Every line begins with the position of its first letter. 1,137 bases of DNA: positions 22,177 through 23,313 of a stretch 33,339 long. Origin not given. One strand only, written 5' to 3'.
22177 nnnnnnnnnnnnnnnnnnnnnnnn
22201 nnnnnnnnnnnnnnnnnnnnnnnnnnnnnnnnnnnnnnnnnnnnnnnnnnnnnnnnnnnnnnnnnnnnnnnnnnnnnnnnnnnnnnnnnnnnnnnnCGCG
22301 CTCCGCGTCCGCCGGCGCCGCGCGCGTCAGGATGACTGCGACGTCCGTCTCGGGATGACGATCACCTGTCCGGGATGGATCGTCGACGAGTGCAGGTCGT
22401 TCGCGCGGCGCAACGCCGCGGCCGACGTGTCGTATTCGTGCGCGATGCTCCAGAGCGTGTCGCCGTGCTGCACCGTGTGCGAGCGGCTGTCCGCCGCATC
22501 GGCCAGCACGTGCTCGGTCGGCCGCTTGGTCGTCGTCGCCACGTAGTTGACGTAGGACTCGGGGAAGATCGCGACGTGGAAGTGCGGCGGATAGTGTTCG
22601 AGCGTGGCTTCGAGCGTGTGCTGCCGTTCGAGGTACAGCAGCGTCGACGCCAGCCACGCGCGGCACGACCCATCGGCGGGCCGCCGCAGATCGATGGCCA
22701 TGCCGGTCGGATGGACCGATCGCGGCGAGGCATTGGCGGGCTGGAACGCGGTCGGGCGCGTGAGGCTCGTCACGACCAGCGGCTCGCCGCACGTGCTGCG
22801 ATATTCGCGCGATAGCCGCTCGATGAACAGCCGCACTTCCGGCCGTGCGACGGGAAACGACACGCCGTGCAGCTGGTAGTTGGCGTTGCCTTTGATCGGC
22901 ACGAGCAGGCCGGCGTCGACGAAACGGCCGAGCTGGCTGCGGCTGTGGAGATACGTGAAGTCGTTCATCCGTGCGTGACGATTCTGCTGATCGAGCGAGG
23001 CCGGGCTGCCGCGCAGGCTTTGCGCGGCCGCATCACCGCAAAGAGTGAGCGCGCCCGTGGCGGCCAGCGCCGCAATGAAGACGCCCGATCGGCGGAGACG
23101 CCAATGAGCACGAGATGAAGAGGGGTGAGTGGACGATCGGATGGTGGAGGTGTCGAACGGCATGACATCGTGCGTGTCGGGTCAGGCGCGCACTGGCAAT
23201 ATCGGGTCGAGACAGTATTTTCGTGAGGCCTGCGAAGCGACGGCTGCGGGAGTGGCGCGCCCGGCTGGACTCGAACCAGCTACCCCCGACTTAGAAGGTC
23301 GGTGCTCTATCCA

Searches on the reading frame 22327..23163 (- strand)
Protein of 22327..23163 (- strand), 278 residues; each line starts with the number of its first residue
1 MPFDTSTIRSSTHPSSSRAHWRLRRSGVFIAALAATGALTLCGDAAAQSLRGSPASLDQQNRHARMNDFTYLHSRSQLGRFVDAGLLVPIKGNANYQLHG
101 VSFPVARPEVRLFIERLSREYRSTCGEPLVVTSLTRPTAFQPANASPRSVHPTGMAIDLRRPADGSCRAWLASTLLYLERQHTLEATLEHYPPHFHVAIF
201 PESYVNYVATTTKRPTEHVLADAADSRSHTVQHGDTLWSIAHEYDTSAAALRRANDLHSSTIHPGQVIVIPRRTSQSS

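Call 77: search_protein_families(library=pfam, proteins=[window:22327-23163:-], max_evalue=0.001)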
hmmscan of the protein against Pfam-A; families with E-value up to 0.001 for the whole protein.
window:22327-23163:- (278 aa): 3 families
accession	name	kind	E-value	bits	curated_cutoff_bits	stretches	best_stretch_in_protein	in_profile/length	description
PF01476.26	LysM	-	4.1e-16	59.1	20.9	1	229-271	1-43/43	LysM domain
PF18979.5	DUF5715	-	3.6e-12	46.7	26.8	1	57-199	3-170/171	Family of unknown function (DUF5715)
PF23473.1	LysM3_LYK4_5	-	0.00056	20.4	29.3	0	230-271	6-47/48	LYK4/5 LysM3 domain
